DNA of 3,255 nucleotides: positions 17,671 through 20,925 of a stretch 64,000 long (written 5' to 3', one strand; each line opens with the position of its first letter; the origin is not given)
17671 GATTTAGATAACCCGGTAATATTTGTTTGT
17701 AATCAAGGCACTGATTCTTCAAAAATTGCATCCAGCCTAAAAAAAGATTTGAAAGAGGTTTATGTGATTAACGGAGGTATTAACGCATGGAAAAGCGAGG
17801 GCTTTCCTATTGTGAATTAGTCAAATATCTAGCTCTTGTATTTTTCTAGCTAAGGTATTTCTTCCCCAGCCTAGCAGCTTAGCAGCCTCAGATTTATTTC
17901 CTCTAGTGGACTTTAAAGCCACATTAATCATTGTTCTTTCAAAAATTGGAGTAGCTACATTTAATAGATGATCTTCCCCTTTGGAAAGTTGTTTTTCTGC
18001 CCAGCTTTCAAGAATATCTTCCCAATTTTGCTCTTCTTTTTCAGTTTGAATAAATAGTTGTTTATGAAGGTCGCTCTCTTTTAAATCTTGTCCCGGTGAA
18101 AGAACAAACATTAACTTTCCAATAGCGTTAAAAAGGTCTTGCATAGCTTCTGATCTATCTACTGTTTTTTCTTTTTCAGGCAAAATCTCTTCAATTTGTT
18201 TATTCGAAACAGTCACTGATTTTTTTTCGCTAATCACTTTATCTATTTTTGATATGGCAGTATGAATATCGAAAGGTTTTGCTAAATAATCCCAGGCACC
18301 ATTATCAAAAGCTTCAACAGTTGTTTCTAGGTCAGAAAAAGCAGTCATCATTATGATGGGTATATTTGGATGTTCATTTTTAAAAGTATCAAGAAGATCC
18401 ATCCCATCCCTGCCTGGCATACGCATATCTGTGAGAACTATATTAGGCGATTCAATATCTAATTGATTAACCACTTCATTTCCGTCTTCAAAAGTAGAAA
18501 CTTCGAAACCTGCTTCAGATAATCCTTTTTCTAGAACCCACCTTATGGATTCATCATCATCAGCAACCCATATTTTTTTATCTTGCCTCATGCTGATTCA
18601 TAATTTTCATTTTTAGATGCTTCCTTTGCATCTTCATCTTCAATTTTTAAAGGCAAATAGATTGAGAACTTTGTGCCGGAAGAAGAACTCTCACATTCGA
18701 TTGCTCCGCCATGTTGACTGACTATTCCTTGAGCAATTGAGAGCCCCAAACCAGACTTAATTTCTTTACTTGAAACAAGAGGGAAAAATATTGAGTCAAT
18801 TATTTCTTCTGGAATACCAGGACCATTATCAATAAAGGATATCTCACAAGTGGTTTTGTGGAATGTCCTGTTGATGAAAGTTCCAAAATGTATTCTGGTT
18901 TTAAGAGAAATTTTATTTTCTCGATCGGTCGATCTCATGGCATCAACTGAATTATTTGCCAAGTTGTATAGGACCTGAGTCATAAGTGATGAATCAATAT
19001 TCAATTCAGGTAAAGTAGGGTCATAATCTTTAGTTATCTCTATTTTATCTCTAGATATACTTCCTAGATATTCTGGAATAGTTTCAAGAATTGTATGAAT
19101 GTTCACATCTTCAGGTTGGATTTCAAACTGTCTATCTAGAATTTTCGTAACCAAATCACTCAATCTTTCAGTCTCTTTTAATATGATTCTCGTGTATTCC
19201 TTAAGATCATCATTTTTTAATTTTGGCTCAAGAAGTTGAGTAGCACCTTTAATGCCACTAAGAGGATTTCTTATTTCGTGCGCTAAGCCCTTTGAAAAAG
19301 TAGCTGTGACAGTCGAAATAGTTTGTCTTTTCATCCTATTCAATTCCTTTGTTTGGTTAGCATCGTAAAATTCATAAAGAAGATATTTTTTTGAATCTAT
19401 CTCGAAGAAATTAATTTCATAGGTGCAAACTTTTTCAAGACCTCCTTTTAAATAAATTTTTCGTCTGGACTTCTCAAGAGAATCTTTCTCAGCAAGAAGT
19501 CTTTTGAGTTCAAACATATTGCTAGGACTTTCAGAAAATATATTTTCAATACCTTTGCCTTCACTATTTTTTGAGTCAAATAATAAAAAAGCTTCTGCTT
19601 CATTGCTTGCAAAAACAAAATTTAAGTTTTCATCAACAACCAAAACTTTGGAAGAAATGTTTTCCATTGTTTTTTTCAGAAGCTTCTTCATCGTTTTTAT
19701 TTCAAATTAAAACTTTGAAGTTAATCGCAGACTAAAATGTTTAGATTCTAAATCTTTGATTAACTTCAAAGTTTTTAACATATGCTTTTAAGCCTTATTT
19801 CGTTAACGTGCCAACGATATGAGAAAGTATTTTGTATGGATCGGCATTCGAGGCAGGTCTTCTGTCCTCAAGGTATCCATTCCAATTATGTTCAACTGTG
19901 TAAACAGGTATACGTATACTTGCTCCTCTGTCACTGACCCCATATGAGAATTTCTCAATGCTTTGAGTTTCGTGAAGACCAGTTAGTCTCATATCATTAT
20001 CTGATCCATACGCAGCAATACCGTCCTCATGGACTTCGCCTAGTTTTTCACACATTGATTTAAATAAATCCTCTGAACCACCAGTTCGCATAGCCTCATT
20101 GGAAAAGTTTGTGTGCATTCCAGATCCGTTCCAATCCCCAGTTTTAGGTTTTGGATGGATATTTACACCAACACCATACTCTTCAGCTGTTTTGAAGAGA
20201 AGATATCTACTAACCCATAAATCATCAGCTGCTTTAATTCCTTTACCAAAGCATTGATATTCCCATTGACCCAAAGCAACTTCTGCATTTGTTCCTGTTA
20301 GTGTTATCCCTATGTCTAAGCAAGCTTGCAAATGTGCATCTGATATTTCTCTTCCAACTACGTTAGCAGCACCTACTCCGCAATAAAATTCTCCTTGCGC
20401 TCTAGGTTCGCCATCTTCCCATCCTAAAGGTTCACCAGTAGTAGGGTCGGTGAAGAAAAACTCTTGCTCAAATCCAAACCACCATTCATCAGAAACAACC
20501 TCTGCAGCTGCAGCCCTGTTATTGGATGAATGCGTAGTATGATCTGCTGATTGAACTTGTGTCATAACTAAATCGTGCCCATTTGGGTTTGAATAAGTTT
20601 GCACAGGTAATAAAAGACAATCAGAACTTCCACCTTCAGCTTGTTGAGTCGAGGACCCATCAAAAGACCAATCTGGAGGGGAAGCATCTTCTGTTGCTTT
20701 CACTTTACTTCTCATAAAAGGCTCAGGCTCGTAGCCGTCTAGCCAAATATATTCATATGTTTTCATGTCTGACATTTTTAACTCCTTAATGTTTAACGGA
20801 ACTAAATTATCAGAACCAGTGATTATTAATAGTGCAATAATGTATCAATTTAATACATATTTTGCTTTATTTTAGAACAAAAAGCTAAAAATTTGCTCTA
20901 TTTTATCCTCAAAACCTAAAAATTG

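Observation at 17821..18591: NtrC homolog with the sigma54-activating AAA+ core cleanly missing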

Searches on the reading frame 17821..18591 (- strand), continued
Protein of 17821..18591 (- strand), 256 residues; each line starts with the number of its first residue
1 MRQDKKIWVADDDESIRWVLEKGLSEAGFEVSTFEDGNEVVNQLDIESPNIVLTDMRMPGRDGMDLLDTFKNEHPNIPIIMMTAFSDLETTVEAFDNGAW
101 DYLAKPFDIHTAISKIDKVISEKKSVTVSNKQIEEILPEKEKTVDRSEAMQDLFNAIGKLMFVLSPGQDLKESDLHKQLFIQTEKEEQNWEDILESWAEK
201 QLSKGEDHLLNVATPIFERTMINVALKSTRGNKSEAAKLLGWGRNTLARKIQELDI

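Call 73: search_solved_structures(query=P0005, max_evalue=1e-30, show_alignments=2)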
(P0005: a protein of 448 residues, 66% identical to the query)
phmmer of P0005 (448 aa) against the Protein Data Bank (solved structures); distinct sequences matched with E-value up to 1e-30: 36.
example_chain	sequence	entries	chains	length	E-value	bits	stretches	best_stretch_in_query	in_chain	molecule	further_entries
4l4u_A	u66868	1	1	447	6e-91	308.9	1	6-383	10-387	Transcriptional regulator (NtrC family)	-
1ny5_A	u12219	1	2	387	8.3e-91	308.5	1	7-377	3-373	transcriptional regulator (NtrC family)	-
3dzd_A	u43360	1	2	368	8.7e-85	288.6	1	5-376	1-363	Transcriptional regulator (NtrC family)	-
5ep0_A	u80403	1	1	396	1.3e-83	284.8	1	4-387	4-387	Putative repressor protein luxO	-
5m7n_A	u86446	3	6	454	8.2e-77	262.4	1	7-384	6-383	Nitrogen assimilation regulatory protein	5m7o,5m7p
1ny6_A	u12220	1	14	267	1.5e-71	245.1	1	133-378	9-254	transcriptional regulator (NtrC family)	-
4ly6_A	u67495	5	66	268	1.5e-71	245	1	133-378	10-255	Transcriptional regulator (NtrC family)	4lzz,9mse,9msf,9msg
3m0e_A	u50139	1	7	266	1e-70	242.3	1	133-378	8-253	Transcriptional regulator (NtrC family)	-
1ojl_A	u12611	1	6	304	7.6e-68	232.8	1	142-385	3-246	TRANSCRIPTIONAL REGULATORY PROTEIN ZRAR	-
9qq6_C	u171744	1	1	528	1.4e-66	228.7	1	142-384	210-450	Nif-specific regulatory protein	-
6jdi_A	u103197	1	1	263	1.1e-65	225.7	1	142-386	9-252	Nitrogen assimilation regulatory protein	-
5exp_A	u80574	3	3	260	4.3e-65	223.7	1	142-386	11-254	Transcriptional regulator FleQ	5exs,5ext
7ejw_C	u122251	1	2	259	5.5e-65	223.4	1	142-386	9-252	Transcriptional regulator FleQ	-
8pb9_D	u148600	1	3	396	5.5e-65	223.4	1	135-386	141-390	Transcriptional regulator FleQ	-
6j7e_A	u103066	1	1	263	5.5e-65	223.4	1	142-386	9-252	Nitrogen assimilation regulatory protein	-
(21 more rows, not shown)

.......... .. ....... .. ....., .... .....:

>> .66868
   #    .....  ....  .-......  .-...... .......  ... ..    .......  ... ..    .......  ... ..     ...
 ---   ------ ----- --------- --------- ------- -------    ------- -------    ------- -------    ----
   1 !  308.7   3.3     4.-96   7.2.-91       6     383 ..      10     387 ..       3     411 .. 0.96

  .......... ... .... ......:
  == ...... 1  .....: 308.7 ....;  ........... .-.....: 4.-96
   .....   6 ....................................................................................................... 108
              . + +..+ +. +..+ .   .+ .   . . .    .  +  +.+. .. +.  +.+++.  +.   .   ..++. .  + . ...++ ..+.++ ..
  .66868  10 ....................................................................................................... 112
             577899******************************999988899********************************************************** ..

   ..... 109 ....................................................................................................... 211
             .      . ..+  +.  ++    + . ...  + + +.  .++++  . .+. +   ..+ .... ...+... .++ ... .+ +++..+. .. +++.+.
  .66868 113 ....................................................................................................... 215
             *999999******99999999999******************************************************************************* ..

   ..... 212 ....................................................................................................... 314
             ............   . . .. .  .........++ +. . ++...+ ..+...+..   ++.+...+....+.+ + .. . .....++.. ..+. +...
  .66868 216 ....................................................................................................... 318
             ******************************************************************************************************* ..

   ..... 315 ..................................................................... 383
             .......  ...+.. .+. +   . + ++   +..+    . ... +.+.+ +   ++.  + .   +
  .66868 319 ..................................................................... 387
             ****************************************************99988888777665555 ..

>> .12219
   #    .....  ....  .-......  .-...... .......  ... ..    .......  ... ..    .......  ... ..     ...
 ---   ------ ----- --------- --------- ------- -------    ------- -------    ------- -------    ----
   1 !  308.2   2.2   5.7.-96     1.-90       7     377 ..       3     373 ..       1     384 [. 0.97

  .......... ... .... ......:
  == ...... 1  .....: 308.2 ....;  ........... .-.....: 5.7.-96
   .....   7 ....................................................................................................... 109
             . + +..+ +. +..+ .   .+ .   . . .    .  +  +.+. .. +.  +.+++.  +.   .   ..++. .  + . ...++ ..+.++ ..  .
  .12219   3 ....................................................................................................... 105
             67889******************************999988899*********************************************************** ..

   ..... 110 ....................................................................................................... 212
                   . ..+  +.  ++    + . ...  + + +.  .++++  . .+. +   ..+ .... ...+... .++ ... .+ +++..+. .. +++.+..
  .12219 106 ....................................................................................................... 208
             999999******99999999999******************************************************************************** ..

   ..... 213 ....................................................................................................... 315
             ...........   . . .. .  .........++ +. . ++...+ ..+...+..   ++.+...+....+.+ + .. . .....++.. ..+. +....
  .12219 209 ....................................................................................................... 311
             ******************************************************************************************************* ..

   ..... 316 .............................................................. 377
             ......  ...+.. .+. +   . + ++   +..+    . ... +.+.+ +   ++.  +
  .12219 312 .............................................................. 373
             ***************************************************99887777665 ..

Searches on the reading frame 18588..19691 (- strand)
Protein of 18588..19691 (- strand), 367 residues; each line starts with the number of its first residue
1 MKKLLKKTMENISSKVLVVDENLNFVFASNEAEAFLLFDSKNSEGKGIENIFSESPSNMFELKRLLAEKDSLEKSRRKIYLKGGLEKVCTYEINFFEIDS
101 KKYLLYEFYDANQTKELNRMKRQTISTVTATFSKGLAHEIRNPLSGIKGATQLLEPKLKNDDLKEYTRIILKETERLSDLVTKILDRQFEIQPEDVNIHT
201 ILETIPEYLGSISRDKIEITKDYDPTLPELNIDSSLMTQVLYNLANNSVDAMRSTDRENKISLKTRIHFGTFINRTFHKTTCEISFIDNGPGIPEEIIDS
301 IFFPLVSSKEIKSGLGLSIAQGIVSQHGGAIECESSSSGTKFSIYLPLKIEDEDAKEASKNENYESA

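Call 3: search_protein_families(library=pfam, proteins=[window:18588-19691:-], max_evalue=1)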
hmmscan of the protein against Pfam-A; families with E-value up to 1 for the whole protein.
window:18588-19691:- (367 aa): 6 families
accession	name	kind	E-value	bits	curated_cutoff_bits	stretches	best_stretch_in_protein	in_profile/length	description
PF02518.31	HATPase_c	-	8.2e-19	68.5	26.4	1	233-349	2-110/111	Histidine kinase-, DNA gyrase B-, and HSP90-like ATPase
PF00512.31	HisKA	-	7.1e-16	58.5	26.9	1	131-186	4-59/66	His Kinase A (phospho-acceptor) domain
PF07958.16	DUF1688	-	0.0017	17.6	25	1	119-213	150-242/420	Protein of unknown function (DUF1688)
PF13426.13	PAS_9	-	0.15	12.8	27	1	16-92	4-64/103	PAS domain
PF13589.12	HATPase_c_3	-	0.15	12.5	25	1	238-312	4-64/137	Histidine kinase-, DNA gyrase B-, and HSP90-like ATPase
PF14501.12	HATPase_c_5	-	0.18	12.2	22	1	238-346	7-101/102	GHKL domain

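Call 4: search_protein_families(library=ncbifam, proteins=[window:18588-19691:-], max_evalue=1)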
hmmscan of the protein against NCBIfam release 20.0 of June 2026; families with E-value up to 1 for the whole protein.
window:18588-19691:- (367 aa): 77 families (the best 25 are shown)
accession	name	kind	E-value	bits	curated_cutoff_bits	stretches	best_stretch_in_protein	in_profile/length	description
NF008293.1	PRK11073.1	equivalog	2.7e-69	234.1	240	1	6-349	10-348/349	nitrogen regulation protein NR(II)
NF008468.0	PRK11360.1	equivalog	7.8e-48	163.2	646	1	4-353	269-613/616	two-component system sensor histidine kinase AtoS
NF007688.0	PRK10364.1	equivalog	6.5e-33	114.2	479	1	114-356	225-459/460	two-component system sensor histidine kinase ZraS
NF046044.1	PnpS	equivalog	2.8e-30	105.6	400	1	3-347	55-390/390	two-component system histidine kinase PnpS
NF046026.1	HisKinCckACaul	equivalog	1.4e-28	99.5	1000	1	102-362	275-546/678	cell cycle histidine kinase CckA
NF053867.1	SprKinKinDBac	equivalog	2.2e-28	99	775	1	121-349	279-498/500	sporulation kinase KinD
NF046020.1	HisKinCckABruc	equivalog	7.6e-27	93.5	1000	1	119-362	470-721/868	cell cycle histidine kinase CckA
NF047496.1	HK_LIC11548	equivalog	2.1e-26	92.8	750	1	114-348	346-589/589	LIC_11548 family sensor histidine kinase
TIGR02966.1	phoR_proteo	equivalog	7.8e-26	90.9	334.2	1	3-345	6-332/333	phosphate regulon sensor histidine kinase PhoR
NF041947.1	LuxQ_Vibrio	equivalog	9.7e-26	89.9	1200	1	108-362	451-710/843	quorum-sensing autoinducer 2 sensor kinase/phosphatase LuxQ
NF010411.0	PRK13837.1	equivalog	4.5e-25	87.8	647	1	130-359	451-686/828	two-component system VirA-like sensor kinase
NF047466.1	hybrid_RR_LvrB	exception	3.7e-24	85.6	500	1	130-347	153-375/377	hybrid histidine kinase/response regulator LvrB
NF008312.0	PRK11100.1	equivalog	1.2e-22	80.4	356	1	130-347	257-473/477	two-component system sensor histidine kinase CreC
NF047874.1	MASE3_PAS_HK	subfamily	2.8e-22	79.3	560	1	2-363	264-640/655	MASE3 domain-containing sensor histidine kinase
TIGR02956.1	TMAO_torS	equivalog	5.3e-22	77.8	676.5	1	130-359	465-693/967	TMAO reductase system sensor histidine kinase/response regulator TorS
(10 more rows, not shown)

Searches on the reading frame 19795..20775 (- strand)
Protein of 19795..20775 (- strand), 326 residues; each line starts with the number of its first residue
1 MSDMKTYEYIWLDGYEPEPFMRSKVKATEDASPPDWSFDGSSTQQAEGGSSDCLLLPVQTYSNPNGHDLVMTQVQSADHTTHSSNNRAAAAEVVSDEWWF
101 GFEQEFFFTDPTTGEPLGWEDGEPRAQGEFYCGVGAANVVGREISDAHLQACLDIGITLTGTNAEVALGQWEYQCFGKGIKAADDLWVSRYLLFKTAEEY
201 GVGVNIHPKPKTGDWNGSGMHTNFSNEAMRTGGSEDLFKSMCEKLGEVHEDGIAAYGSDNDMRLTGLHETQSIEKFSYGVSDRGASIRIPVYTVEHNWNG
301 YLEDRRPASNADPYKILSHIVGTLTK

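Call 3: search_protein_families(library=pfam, proteins=[window:19795-20775:-], max_evalue=1)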
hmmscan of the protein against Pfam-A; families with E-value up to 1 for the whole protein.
window:19795-20775:- (326 aa): 2 families
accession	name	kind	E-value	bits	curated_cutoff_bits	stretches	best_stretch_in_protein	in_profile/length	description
PF00120.29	Gln-synt_C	-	5.8e-17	62.2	24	2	97-225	21-155/344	Glutamine synthetase, catalytic domain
PF03951.24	Gln-synt_N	-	8.3e-09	35.4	33.4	1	4-60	2-61/82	Glutamine synthetase, beta-Grasp domain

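Call 4: search_protein_families(library=ncbifam, proteins=[window:19795-20775:-], max_evalue=1)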
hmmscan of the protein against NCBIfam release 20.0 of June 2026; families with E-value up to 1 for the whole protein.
window:19795-20775:- (326 aa): 5 families
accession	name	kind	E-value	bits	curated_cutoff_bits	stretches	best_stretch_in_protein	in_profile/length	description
NF041605.1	gln_syn_GlnII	equivalog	6.2e-106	354.3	500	1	7-324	5-328/333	glutamine synthetase GlnII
TIGR00653.1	GlnA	equivalog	4.5e-12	45.4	429.15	2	153-225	195-267/462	type I glutamate--ammonia ligase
TIGR03105.1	gln_synth_III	equivalog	3e-09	35.9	469.6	1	97-241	114-253/435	type III glutamate--ammonia ligase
NF007006.0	PRK09469.1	equivalog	1.3e-08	33.9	845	1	154-318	202-373/469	glutamate--ammonia ligase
NF045547.1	GGputSyn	equivalog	2.1e-05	23.5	650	1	71-315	95-347/438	gamma-glutamylputrescine synthetase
